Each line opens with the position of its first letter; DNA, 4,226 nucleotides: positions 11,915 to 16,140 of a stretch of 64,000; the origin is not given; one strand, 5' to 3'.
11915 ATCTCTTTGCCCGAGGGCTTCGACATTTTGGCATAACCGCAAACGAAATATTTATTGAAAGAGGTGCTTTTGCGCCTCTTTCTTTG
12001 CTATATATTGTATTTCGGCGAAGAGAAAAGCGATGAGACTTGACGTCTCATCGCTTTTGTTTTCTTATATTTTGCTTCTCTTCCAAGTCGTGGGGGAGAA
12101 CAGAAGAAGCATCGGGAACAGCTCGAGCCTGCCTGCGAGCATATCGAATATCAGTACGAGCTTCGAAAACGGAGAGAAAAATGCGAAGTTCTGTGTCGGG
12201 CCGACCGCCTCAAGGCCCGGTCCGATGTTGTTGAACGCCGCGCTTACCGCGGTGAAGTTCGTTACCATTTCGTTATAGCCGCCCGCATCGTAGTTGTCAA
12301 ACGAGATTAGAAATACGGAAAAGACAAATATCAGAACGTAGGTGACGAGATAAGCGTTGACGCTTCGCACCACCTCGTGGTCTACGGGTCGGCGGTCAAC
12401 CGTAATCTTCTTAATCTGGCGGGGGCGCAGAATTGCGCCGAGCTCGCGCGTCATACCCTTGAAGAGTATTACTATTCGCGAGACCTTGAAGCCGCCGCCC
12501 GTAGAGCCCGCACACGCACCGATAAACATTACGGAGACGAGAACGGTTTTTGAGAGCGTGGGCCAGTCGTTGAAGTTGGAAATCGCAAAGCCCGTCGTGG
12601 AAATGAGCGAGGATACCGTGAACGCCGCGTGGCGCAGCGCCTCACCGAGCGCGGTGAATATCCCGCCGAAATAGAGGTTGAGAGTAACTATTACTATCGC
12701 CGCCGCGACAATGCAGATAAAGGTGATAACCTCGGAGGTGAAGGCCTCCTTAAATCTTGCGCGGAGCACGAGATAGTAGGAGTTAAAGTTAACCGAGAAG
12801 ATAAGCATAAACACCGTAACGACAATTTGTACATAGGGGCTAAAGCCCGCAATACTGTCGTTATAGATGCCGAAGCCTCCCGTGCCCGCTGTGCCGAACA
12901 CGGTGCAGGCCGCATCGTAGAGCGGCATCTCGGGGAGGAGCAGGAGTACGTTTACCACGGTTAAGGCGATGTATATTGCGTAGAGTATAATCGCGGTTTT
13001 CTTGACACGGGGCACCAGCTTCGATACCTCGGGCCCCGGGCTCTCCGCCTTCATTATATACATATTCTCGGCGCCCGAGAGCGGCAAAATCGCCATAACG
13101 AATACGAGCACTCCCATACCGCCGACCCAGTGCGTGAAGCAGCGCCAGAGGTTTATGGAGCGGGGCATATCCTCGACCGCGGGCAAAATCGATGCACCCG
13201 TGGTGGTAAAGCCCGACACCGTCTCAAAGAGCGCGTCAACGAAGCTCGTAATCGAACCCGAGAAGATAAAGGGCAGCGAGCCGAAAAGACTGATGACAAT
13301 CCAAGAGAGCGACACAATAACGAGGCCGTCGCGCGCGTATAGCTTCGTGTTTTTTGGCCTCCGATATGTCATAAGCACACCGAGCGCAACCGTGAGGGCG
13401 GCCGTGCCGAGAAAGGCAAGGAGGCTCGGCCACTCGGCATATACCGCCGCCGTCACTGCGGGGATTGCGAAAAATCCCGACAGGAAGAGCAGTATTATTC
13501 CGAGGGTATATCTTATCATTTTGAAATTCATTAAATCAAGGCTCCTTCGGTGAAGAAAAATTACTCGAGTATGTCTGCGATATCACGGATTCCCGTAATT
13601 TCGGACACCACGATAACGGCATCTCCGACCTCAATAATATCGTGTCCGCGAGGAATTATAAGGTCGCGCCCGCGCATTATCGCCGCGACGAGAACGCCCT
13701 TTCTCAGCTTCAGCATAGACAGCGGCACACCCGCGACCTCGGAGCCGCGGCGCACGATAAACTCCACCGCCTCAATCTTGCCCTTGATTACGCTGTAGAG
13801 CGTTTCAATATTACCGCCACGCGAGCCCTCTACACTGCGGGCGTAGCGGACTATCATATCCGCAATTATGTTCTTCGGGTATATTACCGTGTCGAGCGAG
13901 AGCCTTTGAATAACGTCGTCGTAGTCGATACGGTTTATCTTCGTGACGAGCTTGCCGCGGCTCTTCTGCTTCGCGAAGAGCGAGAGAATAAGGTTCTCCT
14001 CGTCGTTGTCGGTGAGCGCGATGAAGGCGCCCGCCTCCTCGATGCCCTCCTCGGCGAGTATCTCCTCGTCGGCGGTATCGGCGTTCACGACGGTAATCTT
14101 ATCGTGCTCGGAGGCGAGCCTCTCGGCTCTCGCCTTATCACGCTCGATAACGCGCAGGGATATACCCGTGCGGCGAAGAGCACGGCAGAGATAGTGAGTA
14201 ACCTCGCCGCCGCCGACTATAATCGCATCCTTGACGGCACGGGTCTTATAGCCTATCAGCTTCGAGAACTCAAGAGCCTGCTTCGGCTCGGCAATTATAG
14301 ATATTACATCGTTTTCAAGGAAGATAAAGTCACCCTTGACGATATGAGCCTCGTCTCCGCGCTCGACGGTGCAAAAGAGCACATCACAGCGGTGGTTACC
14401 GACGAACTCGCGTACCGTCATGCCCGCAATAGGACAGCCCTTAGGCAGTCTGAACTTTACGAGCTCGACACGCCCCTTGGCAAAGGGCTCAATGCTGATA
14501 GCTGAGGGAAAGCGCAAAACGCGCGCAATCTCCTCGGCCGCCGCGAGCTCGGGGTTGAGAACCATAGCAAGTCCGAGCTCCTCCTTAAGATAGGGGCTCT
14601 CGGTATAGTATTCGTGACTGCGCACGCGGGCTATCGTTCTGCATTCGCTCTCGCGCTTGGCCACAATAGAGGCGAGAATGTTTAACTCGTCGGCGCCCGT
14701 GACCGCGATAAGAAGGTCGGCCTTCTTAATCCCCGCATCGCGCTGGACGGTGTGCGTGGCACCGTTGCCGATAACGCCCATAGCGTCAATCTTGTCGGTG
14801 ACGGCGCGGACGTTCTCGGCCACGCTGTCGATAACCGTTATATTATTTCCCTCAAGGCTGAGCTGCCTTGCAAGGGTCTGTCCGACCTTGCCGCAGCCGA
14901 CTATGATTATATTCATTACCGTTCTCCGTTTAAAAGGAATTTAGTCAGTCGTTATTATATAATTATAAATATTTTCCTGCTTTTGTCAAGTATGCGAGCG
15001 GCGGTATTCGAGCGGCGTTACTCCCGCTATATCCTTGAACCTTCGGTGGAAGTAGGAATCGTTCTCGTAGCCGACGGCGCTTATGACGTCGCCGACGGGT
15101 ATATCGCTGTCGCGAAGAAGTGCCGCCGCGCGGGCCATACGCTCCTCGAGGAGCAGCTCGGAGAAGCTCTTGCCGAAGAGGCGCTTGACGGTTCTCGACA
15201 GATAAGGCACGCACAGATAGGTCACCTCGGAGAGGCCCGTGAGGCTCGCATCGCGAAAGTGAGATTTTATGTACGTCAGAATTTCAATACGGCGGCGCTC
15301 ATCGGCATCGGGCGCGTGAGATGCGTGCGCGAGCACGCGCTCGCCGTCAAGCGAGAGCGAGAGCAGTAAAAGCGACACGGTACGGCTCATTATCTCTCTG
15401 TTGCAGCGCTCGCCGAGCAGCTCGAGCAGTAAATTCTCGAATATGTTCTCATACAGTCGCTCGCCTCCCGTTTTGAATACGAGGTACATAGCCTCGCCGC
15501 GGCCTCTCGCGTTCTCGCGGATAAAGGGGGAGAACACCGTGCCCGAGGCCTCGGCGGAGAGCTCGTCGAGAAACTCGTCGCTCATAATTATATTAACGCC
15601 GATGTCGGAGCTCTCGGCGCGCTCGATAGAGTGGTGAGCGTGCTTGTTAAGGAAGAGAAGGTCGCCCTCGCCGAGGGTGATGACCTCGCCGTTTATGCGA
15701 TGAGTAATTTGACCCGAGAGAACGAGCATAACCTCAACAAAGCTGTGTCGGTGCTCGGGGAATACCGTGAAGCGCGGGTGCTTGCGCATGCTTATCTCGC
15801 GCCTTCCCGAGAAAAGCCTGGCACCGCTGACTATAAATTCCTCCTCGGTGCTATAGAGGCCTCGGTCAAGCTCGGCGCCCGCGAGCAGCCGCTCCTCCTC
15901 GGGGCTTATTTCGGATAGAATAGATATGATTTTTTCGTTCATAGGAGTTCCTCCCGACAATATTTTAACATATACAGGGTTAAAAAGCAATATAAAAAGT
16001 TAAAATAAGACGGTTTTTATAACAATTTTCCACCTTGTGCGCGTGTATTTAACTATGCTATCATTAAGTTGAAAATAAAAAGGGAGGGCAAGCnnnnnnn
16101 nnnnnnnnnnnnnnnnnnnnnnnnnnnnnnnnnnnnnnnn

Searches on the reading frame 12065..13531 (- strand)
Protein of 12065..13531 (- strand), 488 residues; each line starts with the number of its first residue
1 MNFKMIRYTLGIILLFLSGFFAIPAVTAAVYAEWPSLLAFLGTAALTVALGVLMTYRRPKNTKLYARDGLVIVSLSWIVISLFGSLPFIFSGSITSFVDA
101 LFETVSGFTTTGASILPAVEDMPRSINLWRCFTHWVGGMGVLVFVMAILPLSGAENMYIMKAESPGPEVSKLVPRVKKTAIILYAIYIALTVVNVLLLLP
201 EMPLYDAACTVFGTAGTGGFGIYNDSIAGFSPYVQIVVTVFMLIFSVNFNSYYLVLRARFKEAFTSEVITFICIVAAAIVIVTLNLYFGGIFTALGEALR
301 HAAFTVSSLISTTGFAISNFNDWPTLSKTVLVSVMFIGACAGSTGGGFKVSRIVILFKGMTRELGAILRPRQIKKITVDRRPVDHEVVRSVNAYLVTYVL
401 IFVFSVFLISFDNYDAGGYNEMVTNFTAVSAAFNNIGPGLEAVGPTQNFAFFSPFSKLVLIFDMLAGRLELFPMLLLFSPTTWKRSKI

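Call 4: search_protein_families(library=pfam, proteins=[window:12065-13531:-], max_evalue=0.01)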
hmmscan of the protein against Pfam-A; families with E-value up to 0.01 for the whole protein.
window:12065-13531:- (488 aa): 1 family
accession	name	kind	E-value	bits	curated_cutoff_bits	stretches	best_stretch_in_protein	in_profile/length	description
PF02386.22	TrkH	-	5e-59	200.5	27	1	43-479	8-491/502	Cation transport protein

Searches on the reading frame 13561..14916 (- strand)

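Call 4: search_protein_families(library=pfam, proteins=[window:13561-14916:-], max_evalue=0.01)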
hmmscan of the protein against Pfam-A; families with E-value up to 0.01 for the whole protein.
window:13561-14916:- (451 aa): 12 families
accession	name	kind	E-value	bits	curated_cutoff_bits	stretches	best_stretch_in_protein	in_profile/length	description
PF02254.24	TrkA_N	-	3e-49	166.6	23.8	2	232-347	2-116/116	TrkA-N domain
PF02080.26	TrkA_C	-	1e-23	83.4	27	2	384-450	2-70/71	TrkA-C domain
PF13241.12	NAD_binding_7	-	2.9e-10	41.1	22.1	2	2-80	9-76/104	Putative NAD(P)-binding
PF03435.24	Sacchrp_dh_NADP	-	1.2e-08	35.7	25.1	1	3-71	1-74/129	Saccharopine dehydrogenase NADP binding domain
PF01488.26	Shikimate_DH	-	1.5e-08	35.3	24.3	2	228-283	12-70/138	Shikimate / quinate 5-dehydrogenase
PF03807.23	F420_oxidored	-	1e-07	32.9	21.6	1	3-63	2-58/94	NADP oxidoreductase coenzyme F420-dependent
PF13478.12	XdhC_C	-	8e-07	30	29.7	0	232-289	2-62/125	XdhC Rossmann domain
PF01494.25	FAD_binding_3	-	2.4e-05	24.2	22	0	230-264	3-37/349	FAD binding domain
PF02558.23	ApbA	-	3.2e-05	24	22.2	0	3-41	1-38/150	Ketopantoate reductase PanE/ApbA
PF03446.21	NAD_binding_2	-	0.00023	21.6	21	0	3-42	2-41/161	NAD binding domain of 6-phosphogluconate dehydrogenase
PF02737.24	3HCDH_N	-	0.0022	18.4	22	0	3-45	2-44/180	3-hydroxyacyl-CoA dehydrogenase, NAD binding domain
PF01266.30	DAO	-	0.0098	15.9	27.9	0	3-30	2-29/353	FAD dependent oxidoreductase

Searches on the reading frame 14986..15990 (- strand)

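Call 4: search_protein_families(library=pfam, proteins=[window:14986-15990:-], max_evalue=0.01)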
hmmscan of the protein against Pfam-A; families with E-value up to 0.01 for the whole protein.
window:14986-15990:- (334 aa): 4 families
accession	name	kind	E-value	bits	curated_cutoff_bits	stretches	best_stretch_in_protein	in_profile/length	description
PF12833.13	HTH_18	-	3.9e-18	65.9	33.6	1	262-331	10-79/80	Helix-turn-helix domain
PF02311.25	AraC_binding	-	3.5e-11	43.4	21.1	1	76-135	15-74/135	AraC-like ligand binding domain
PF00165.29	HTH_AraC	-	3.9e-11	43.2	26.6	1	292-331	1-42/42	Bacterial regulatory helix-turn-helix proteins, AraC family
PF07883.17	Cupin_2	-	4e-09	36.5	27.2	1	76-125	10-59/70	Cupin domain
